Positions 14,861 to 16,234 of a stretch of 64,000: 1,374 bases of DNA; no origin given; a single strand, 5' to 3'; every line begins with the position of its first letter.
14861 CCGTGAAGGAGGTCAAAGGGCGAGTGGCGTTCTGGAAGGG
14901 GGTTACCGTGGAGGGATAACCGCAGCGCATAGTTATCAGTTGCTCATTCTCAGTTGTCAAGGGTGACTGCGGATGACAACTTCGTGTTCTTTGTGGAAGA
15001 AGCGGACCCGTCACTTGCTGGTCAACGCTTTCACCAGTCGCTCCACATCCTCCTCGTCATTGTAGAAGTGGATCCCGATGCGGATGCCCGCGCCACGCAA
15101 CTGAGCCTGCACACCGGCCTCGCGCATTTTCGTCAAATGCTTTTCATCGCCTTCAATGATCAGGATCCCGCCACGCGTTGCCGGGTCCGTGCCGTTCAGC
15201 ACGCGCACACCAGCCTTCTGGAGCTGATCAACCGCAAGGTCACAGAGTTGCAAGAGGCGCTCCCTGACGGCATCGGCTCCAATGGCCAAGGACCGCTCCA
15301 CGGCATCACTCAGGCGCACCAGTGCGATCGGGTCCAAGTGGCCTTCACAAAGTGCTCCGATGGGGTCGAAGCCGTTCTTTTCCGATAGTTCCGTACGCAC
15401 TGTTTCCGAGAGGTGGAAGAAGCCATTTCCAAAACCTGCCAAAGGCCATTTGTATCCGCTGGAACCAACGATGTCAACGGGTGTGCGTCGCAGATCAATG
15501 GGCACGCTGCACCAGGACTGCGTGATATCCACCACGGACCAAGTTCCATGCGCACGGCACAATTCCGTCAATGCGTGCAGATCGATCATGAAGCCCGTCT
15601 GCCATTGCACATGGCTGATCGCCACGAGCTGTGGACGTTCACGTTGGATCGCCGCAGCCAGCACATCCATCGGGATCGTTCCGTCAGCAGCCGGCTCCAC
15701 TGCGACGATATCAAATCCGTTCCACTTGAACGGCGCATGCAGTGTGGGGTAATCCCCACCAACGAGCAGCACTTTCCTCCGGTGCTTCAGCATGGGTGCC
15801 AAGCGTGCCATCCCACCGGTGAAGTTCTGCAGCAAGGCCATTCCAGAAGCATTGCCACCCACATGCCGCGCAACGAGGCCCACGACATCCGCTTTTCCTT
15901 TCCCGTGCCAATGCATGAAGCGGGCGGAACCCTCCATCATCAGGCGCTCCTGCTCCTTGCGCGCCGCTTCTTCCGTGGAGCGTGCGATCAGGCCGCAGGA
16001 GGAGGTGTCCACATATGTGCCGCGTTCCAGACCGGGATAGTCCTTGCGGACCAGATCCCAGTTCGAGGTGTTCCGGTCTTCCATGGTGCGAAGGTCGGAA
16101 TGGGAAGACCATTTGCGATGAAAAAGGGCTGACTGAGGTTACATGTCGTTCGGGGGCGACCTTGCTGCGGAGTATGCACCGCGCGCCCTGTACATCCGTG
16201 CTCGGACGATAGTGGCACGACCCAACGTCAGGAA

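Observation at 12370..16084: Compact ergothioneine locus egtB-egtD-DUF427 with a convergent class-V PLP enzyme as EgtE candidate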

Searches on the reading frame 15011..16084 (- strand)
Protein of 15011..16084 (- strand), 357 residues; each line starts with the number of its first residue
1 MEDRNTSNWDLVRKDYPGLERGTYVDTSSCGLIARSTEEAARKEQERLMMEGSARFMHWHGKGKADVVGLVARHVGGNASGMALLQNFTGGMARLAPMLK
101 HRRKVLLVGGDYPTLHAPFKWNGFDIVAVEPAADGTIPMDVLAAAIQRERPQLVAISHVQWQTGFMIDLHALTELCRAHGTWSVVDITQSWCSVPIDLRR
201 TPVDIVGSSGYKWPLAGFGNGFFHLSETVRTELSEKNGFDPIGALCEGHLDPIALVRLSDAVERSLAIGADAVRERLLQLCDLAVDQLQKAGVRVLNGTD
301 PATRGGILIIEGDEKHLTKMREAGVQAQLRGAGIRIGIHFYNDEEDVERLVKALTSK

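Call 5: search_protein_families(library=pfam, proteins=[window:15011-16084:-])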
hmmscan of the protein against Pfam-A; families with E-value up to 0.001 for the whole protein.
window:15011-16084:- (357 aa): 4 families
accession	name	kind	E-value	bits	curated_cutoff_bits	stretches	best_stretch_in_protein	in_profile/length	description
PF00266.25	Aminotran_5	-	3.7e-18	66.1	21.5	1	122-350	112-371/371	Aminotransferase class-V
PF00155.27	Aminotran_1_2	-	2.8e-05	23.9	19.7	1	38-296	20-298/361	Aminotransferase class I and II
PF22580.2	KYNU_C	-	0.00011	22.6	27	1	273-354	1-90/90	Kynureninase C-terminal domain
PF02310.24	B12-binding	-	0.00037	20.8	32.1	0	134-172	35-74/121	B12 binding domain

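Call 6: search_protein_families(library=ncbifam, proteins=[window:15011-16084:-])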
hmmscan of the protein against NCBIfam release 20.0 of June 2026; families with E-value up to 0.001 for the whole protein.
window:15011-16084:- (357 aa): 18 families
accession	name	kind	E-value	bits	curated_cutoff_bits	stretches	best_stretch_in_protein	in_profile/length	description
TIGR01979.1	sufS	subfamily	8.3e-15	54.5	475.1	1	122-289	132-312/403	SufS family cysteine desulfurase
NF010611.0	PRK14012.1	equivalog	1.5e-14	53.8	548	1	122-299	119-294/406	IscS subfamily cysteine desulfurase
TIGR01977.1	am_tr_V_EF2568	hypoth_equivalog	8.9e-14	51.3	377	1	122-230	110-217/376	cysteine desulfurase family protein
TIGR02006.1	IscS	equivalog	2.2e-13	50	643.2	1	122-234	115-227/402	IscS subfamily cysteine desulfurase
TIGR01976.1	am_tr_V_VC1184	hypoth_equivalog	4.3e-13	49.3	352.35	1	132-213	141-221/401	cysteine desulfurase-like protein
TIGR04343.1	egtE_PLP_lyase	equivalog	5.3e-12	45.2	400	1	76-289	68-288/370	ergothioneine biosynthesis PLP-dependent enzyme EgtE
TIGR03235.1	DNA_S_dndA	equivalog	2e-10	40.5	480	1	121-294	110-283/353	cysteine desulfurase DndA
TIGR03402.1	FeS_nifS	equivalog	1.7e-08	33.6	530.75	1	120-231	107-216/379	cysteine desulfurase NifS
NF002806.0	PRK02948.1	subfamily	3.3e-07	29.6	304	1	119-212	108-200/381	IscS subfamily cysteine desulfurase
TIGR03301.1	PhnW-AepZ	equivalog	8.3e-07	28.7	360.8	1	127-212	101-187/355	2-aminoethylphosphonate aminotransferase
TIGR03403.1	nifS_epsilon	equivalog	1.9e-06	26.9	587.7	1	120-213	111-203/382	NifS family cysteine desulfurase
NF040779.1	Sec_lyase_SclA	exception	6.8e-06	25.2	525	1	126-233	113-219/378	selenocysteine lyase SclA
NF006791.0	PRK09295.1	equivalog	7.8e-06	25.2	661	0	122-213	137-227/406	cysteine desulfurase SufS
NF008126.0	PRK10874.1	equivalog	1.1e-05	24.8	607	0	140-212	151-222/401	cysteine desulfurase CsdA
TIGR03392.1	FeS_syn_CsdA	equivalog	1.1e-05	24.7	493.6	0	135-212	142-219/398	cysteine desulfurase CsdA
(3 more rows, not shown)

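Call 9: search_solved_structures(query=window:15011-16084:-, max_evalue=0.001)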
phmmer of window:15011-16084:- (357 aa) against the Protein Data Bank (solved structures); distinct sequences matched with E-value up to 0.001: 41.
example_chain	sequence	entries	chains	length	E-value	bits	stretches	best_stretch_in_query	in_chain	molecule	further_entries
1p3w_B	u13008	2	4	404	2.3e-12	49.8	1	121-238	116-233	Cysteine desulfurase | Cysteine desulfurase IscS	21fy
3lvj_A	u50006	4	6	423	2.6e-12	49.7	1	121-238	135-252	Cysteine desulfurase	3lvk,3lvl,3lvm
7mhv_A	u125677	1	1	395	7.6e-09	38.3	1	120-273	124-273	Cysteine desulfurase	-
1elq_A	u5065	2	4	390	2.6e-07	33.2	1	149-224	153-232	L-CYSTEINE/L-CYSTINE C-S LYASE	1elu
2ch1_A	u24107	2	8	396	1.3e-06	31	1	92-211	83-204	3-HYDROXYKYNURENINE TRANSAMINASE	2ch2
1n2t_A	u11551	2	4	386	1.6e-06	30.7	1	149-224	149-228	L-cysteine/cystine lyase C-DES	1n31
1qz9_A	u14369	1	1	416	1.8e-06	30.5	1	144-223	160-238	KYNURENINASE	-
1vjo_A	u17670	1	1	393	2.4e-06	30.1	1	125-214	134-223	alanine--glyoxylate aminotransferase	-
3vax_A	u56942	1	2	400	2.6e-06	30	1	121-213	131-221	Putative uncharacterized protein dndA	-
8iry_A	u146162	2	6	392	7.9e-05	25.1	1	85-303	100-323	Probable hercynylcysteine sulfoxide lyase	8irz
8irk_A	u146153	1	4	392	7.9e-05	25.1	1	85-303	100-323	Probable hercynylcysteine sulfoxide lyase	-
8d8s_A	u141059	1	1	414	8.3e-05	25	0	130-216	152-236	Cysteine desulfurase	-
5b7s_A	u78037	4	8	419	0.0001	24.7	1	140-227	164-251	Cysteine desulfurase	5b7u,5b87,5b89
5kz5_1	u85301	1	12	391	0.00012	24.4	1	121-292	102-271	Cysteine desulfurase, mitochondrial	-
6nzu_A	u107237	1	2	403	0.00014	24.3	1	121-291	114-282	Cysteine desulfurase, mitochondrial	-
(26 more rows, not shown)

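Call 10: find_encoding_contigs(protein=window:15011-16084:-, flank=10000, max_places=10)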
Protein window:15011-16084:- (357 aa): 19 contigs read that carry it; 10 places shown.
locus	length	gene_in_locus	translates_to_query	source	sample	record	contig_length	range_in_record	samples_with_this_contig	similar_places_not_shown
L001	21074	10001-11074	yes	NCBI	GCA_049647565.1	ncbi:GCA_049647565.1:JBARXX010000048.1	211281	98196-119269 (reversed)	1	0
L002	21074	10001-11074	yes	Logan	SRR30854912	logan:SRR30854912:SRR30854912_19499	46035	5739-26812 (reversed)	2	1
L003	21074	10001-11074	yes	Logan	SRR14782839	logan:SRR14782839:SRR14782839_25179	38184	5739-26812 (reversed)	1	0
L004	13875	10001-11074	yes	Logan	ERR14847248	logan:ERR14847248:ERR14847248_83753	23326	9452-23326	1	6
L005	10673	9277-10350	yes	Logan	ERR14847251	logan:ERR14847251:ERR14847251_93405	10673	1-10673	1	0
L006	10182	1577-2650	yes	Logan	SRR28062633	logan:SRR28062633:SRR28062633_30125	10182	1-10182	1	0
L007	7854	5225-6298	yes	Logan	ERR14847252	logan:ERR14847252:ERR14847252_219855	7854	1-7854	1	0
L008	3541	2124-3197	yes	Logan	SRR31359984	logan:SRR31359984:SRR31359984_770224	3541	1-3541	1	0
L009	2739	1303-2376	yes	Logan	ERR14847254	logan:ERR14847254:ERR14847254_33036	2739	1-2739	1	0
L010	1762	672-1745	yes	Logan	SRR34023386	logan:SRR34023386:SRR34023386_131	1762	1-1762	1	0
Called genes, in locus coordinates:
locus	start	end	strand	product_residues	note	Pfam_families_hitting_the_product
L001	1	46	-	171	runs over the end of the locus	PF10652:DUF2480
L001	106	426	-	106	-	PF01883:FeS_assembly_P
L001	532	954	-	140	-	PF02657:SufE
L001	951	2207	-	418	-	PF00266:Aminotran_5, PF01212:Beta_elim_lyase (weak)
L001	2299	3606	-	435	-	PF19295:SufBD_N, PF01458:SUFBD_core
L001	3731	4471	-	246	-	PF00005:ABC_tran, PF02463:SMC_N (faint)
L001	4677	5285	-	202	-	PF01983:CofC, PF09837:DUF2064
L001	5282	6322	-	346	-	PF04055:Radical_SAM, PF12345:DUF3641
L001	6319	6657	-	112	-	PF02627:CMD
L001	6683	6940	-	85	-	-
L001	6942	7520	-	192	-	PF04542:Sigma70_r2, PF22029:PhyR_sigma2 (weak), PF08281:Sigma70_r4_2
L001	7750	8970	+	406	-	PF00561:Abhydrolase_1, PF12697:Abhydrolase_6, PF12146:Hydrolase_4, PF12740:PETase (faint), PF02566:OsmC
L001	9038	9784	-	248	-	PF03358:FMN_red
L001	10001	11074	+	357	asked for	PF00266:Aminotran_5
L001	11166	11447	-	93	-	PF04248:NTP_transf_9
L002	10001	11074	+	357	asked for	PF00266:Aminotran_5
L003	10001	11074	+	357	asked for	PF00266:Aminotran_5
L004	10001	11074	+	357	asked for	PF00266:Aminotran_5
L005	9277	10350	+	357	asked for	PF00266:Aminotran_5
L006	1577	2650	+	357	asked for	PF00266:Aminotran_5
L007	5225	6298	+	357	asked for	PF00266:Aminotran_5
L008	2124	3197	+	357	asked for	PF00266:Aminotran_5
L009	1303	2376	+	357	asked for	PF00266:Aminotran_5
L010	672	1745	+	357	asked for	PF00266:Aminotran_5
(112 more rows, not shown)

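Call 12: find_homologous_proteins(query=window:15011-16084:-, max_evalue=0.00001)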
Query window:15011-16084:- (357 aa): 110 proteins with E <= 0.00001 among 8000 candidates.
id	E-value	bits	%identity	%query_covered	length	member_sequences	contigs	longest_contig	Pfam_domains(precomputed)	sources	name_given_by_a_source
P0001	3.1e-240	814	100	100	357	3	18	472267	PF00266.26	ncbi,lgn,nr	ncbi:MAG: aminotransferase class V-fold PLP-dependent enzyme [Flavobacteriales bacterium]|nr:aminotr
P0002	6.4e-207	705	86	100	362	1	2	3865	PF00266.26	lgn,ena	-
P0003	1.0e-197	674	80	99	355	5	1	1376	PF00155.28,PF00266.26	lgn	-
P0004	5.0e-194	662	79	99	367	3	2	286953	PF00155.28,PF00266.26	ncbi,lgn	-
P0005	2.2e-191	654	79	100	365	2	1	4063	PF00155.28,PF00266.26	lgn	-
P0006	7.0e-190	649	78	99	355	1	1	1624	PF00155.28,PF00266.26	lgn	-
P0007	6.0e-181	619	73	100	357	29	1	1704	PF00155.28,PF00266.26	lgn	-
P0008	9.1e-181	619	76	99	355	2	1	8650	PF00155.28,PF00266.26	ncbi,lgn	-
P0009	1.2e-178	612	74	99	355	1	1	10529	PF00266.26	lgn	-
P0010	1.3e-178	612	73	99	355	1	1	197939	PF00266.26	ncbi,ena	-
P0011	5.4e-178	610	73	100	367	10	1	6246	PF00266.26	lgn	-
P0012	7.6e-176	602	73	99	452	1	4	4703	PF00266.26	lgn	-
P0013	9.7e-176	602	71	100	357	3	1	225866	PF00155.28,PF00266.26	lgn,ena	-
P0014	1.8e-171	588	71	99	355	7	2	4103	PF00155.28,PF00266.26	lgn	-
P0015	5.3e-167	573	69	100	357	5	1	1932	PF00266.26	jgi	jgi:selenocysteine lyase/cysteine desulfurase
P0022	2.2e-150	519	66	96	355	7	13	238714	PF00266.26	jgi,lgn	jgi:cysteine desulfurase/selenocysteine lyase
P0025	8.8e-147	507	63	99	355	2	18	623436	PF00155.28,PF00266.26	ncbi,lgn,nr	ncbi:MAG: aminotransferase class V-fold PLP-dependent enzyme [Flavobacteriales bacterium]|nr:aminotr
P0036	6.2e-142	491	61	97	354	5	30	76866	PF00266.26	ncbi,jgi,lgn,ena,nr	ncbi:MAG TPA: aminotransferase class V-fold PLP-dependent enzyme [Flavobacteriales bacterium]|nr:ami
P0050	2.3e-126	440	57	96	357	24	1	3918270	PF00266.26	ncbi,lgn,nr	ncbi:MAG: aminotransferase class V-fold PLP-dependent enzyme [Flavobacteriales bacterium]|nr:MAG: am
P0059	1.3e-123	431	55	97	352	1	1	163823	PF00266.26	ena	-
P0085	5.1e-117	409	54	96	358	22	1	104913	PF00266.26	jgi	jgi:cysteine desulfurase/selenocysteine lyase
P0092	2.0e-111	391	50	98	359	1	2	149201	PF00266.26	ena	-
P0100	3.1e-64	235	38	98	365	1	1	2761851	PF00266.26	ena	-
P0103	6.1e-51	192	35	96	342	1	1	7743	PF00266.26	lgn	-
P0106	5.3e-42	162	30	94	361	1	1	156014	PF00266.26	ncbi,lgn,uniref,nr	ncbi:aminotransferase class V-fold PLP-dependent enzyme [Niabella drilacis]|uniref:Selenocysteine ly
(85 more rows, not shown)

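Call 13: find_encoding_contigs(protein=P0025, flank=6000, max_places=1)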
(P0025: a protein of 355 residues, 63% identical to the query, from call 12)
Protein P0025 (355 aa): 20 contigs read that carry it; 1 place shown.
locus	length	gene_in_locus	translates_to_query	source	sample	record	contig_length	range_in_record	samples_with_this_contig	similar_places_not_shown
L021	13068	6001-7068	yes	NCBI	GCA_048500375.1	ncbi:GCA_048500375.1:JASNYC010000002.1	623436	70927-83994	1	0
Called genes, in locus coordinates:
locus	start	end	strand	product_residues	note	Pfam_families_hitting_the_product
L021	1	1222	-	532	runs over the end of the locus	PF13205:Big_5, PF13620:CarboxypepD_reg (faint)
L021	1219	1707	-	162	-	PF13185:GAF_2, PF01590:GAF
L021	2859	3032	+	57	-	-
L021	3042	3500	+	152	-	-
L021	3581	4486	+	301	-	PF01551:Peptidase_M23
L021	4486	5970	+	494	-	PF03321:GH3, PF23571:GH3_M, PF23572:GH3_C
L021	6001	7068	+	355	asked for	PF00155:Aminotran_1_2 (weak), PF00266:Aminotran_5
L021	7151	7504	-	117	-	PF12844:HTH_19, PF13560:HTH_31, PF01381:HTH_3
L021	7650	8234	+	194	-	-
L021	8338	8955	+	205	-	-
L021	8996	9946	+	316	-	-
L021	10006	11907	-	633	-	PF13522:GATase_6 (faint), PF13537:GATase_7 (faint)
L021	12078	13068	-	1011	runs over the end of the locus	PF00873:ACR_tran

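Call 14: find_encoding_contigs(protein=P0050, flank=6000, max_places=1)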
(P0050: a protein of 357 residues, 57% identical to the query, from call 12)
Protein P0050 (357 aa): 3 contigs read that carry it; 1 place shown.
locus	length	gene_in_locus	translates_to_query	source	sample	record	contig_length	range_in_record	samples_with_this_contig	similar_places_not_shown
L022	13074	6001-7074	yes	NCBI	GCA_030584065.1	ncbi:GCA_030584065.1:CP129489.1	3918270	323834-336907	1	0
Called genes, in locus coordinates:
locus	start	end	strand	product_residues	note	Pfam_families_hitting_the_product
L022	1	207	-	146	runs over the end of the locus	-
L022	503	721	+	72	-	-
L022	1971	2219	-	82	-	PF05016:ParE_toxin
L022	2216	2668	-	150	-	-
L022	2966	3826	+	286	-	PF02311:AraC_binding, PF12833:HTH_18, PF00165:HTH_AraC (weak)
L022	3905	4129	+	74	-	PF27539:Y2318_C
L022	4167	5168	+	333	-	PF07992:Pyr_redox_2, PF13738:Pyr_redox_3 (weak)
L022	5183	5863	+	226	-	PF14329:DUF4386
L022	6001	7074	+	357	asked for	PF00266:Aminotran_5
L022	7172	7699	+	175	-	-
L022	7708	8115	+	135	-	-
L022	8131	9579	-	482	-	-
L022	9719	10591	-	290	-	PF04187:Cofac_haem_bdg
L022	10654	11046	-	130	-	-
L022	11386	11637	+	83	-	PF00076:RRM_1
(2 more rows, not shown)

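Call 15: find_encoding_contigs(protein=P0092, flank=6000, max_places=1)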
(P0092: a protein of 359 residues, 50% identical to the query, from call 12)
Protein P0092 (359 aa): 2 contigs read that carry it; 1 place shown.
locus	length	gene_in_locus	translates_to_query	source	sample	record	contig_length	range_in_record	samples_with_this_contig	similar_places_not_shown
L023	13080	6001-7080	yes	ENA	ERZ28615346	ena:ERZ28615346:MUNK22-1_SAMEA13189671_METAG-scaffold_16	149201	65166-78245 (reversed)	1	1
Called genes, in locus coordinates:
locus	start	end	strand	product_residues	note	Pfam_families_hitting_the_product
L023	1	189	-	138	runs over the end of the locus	PF02657:SufE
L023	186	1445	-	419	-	PF00155:Aminotran_1_2 (weak), PF00266:Aminotran_5, PF01053:Cys_Met_Meta_PP (weak)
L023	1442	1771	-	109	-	-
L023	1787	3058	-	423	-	PF19295:SufBD_N, PF01458:SUFBD_core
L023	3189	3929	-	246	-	PF02463:SMC_N (weak), PF00005:ABC_tran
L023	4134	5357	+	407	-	PF12146:Hydrolase_4, PF00561:Abhydrolase_1 (weak), PF12697:Abhydrolase_6, PF20408:Abhydrolase_11 (weak), PF02566:OsmC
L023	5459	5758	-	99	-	-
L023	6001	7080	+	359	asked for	PF00266:Aminotran_5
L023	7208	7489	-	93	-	PF04248:NTP_transf_9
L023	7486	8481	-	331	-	PF10017:Methyltransf_33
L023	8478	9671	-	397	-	PF12867:DinB_2 (weak), PF03781:FGE-sulfatase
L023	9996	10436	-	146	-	PF00581:Rhodanese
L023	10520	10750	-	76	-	-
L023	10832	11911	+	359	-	-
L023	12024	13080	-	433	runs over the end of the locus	PF26314:MptA_B_family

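Call 16: find_encoding_contigs(protein=P0100, flank=6000, max_places=1)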
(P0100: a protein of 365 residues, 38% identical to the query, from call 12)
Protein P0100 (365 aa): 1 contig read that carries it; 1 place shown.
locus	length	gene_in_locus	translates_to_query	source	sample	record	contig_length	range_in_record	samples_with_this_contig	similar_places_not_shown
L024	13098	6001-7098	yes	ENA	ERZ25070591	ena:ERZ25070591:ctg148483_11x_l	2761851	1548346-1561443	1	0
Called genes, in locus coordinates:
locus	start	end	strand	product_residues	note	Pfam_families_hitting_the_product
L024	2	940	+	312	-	-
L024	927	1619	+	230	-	PF00005:ABC_tran, PF13304:AAA_21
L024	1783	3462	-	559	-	PF00749:tRNA-synt_1c, PF03950:tRNA-synt_1c_C, PF20974:tRNA-synt_1c_C2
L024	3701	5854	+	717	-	PF02469:Fasciclin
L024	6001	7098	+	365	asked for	PF00266:Aminotran_5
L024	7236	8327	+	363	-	PF01833:TIG, PF18483:Lectin_L-type_dom, PF00139:Lectin_legB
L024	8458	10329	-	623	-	PF00795:CN_hydrolase, PF02540:NAD_synthase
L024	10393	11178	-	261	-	PF14622:Ribonucleas_3_3, PF22935:RM44_endonuclase, PF00636:Ribonuclease_3, PF00035:dsrm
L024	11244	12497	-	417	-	PF00109:ketoacyl-synt, PF02801:Ketoacyl-synt_C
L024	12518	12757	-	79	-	PF00550:PP-binding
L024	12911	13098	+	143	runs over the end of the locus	-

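Call 31: search_solved_structures(query=A1, max_evalue=0.001, show_alignments=0)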
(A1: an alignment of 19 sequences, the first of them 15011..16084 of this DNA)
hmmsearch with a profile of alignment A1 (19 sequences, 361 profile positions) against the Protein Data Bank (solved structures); distinct sequences matched with E-value up to 0.001: 111 (the best 60 are shown).
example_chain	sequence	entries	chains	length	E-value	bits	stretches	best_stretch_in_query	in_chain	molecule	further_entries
5b7s_A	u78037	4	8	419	8e-33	117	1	2-358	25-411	Cysteine desulfurase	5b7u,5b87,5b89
6a6e_A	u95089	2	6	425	4.3e-30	108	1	5-315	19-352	Cysteine desulfurase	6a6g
1elq_A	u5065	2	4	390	2e-27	99.2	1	6-358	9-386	L-CYSTEINE/L-CYSTINE C-S LYASE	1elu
8ztp_A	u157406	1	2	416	1.3e-26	96.5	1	14-359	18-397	cysteine desulfurase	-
1n2t_A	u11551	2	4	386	1.9e-26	96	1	5-358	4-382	L-cysteine/cystine lyase C-DES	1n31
7e6a_A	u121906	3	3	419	2.5e-25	92.3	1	3-359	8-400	Cysteine desulfurase SufS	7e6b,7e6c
5xt5_A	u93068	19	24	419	2.6e-25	92.3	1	3-359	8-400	Cysteine desulfurase SufS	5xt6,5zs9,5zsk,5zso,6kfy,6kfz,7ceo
5j8q_A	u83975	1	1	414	2.6e-25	92.3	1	3-359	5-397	Cysteine desulfurase SufS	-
7cer_A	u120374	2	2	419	5.7e-25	91.1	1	3-359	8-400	Cysteine desulfurase SufS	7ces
7ceq_A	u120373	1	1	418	5.8e-25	91.1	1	3-359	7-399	Cysteine desulfurase SufS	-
7e6d_A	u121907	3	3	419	2.2e-24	89.2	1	3-320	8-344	Cysteine desulfurase SufS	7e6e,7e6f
1t3i_A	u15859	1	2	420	1.6e-22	83.1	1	4-298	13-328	Probable cysteine desulfurase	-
5vpr_A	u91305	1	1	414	5.9e-22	81.2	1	2-298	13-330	Cysteine desulfurase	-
6mrh_A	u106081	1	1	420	1e-21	80.4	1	3-307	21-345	Cysteine desulfurase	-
6o11_A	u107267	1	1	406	1.4e-21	80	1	3-307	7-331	Cysteine desulfurase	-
5uts_G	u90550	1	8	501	5.8e-14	54.9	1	8-293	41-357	C-S Lyase Egt2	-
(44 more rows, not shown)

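Call 32: search_protein_families(library=ncbifam, alignment_id=A1, max_evalue=0.001)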
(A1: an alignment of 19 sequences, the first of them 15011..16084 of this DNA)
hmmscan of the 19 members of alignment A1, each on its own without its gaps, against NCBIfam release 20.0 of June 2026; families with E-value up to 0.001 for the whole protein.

A. member 1, window:15011-16084:- (357 aa): 18 families
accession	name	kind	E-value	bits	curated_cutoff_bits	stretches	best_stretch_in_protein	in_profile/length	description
TIGR01979.1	sufS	subfamily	8.3e-15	54.5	475.1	1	122-289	132-312/403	SufS family cysteine desulfurase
NF010611.0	PRK14012.1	equivalog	1.5e-14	53.8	548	1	122-299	119-294/406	IscS subfamily cysteine desulfurase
TIGR01977.1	am_tr_V_EF2568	hypoth_equivalog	8.9e-14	51.3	377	1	122-230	110-217/376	cysteine desulfurase family protein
TIGR02006.1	IscS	equivalog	2.2e-13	50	643.2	1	122-234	115-227/402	IscS subfamily cysteine desulfurase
TIGR01976.1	am_tr_V_VC1184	hypoth_equivalog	4.3e-13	49.3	352.35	1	132-213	141-221/401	cysteine desulfurase-like protein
TIGR04343.1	egtE_PLP_lyase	equivalog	5.3e-12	45.2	400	1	76-289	68-288/370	ergothioneine biosynthesis PLP-dependent enzyme EgtE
TIGR03235.1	DNA_S_dndA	equivalog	2e-10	40.5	480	1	121-294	110-283/353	cysteine desulfurase DndA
TIGR03402.1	FeS_nifS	equivalog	1.7e-08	33.6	530.75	1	120-231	107-216/379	cysteine desulfurase NifS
NF002806.0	PRK02948.1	subfamily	3.3e-07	29.6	304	1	119-212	108-200/381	IscS subfamily cysteine desulfurase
TIGR03301.1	PhnW-AepZ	equivalog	8.3e-07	28.7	360.8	1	127-212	101-187/355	2-aminoethylphosphonate aminotransferase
TIGR03403.1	nifS_epsilon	equivalog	1.9e-06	26.9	587.7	1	120-213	111-203/382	NifS family cysteine desulfurase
NF040779.1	Sec_lyase_SclA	exception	6.8e-06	25.2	525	1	126-233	113-219/378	selenocysteine lyase SclA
NF006791.0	PRK09295.1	equivalog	7.8e-06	25.2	661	0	122-213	137-227/406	cysteine desulfurase SufS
NF008126.0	PRK10874.1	equivalog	1.1e-05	24.8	607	0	140-212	151-222/401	cysteine desulfurase CsdA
TIGR03392.1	FeS_syn_CsdA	equivalog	1.1e-05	24.7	493.6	0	135-212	142-219/398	cysteine desulfurase CsdA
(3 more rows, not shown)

B. families by the number of members that match (of 19 scanned): 25 families
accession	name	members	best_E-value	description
TIGR01979.1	sufS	19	2.2e-34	SufS family cysteine desulfurase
TIGR01977.1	am_tr_V_EF2568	19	4e-25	cysteine desulfurase family protein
NF040779.1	Sec_lyase_SclA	19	1.8e-21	selenocysteine lyase SclA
NF008126.0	PRK10874.1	15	1.2e-27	cysteine desulfurase CsdA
NF051467.1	peri_mod_PvdN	15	1.2e-14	pyoverdine-tailoring periplasmic protein PvdN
TIGR03392.1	FeS_syn_CsdA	14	4e-27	cysteine desulfurase CsdA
TIGR04343.1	egtE_PLP_lyase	13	3.1e-22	ergothioneine biosynthesis PLP-dependent enzyme EgtE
NF006791.0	PRK09295.1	9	9.1e-21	cysteine desulfurase SufS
NF041166.1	f2_encap_cargo1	8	7e-13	family 2A encapsulin nanocompartment cargo protein cysteine desulfurase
TIGR03402.1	FeS_nifS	7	1.9e-15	cysteine desulfurase NifS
TIGR01976.1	am_tr_V_VC1184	6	1.9e-17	cysteine desulfurase-like protein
TIGR03301.1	PhnW-AepZ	5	3.6e-16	2-aminoethylphosphonate aminotransferase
TIGR03235.1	DNA_S_dndA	5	9.2e-14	cysteine desulfurase DndA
NF010611.0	PRK14012.1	4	1.8e-16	IscS subfamily cysteine desulfurase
TIGR02006.1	IscS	4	2.2e-15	IscS subfamily cysteine desulfurase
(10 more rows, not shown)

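Call 62: find_encoding_contigs(protein=P0022, flank=4500, max_places=1)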
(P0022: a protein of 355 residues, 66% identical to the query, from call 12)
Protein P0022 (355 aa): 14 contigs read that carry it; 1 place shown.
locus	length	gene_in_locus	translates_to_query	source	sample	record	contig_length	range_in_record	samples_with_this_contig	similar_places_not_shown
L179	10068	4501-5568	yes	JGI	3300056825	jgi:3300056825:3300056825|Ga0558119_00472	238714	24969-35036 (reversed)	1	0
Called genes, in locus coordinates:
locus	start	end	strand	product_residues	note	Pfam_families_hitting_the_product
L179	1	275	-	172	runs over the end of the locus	PF10652:DUF2480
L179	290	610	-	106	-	PF01883:FeS_assembly_P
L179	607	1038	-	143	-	PF02657:SufE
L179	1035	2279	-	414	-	PF00266:Aminotran_5, PF01053:Cys_Met_Meta_PP (weak)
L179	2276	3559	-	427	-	PF19295:SufBD_N, PF01458:SUFBD_core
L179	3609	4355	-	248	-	PF00005:ABC_tran, PF02463:SMC_N (faint)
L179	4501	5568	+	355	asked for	PF00266:Aminotran_5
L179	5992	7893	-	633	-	PF13522:GATase_6 (faint), PF13537:GATase_7 (faint)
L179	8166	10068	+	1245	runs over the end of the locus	PF25778:DUF7948, PF06739:SBBP (faint), PF00801:PKD (weak), PF18911:PKD_4, PF19081:Ig_7 (faint), PF13585:CHU_C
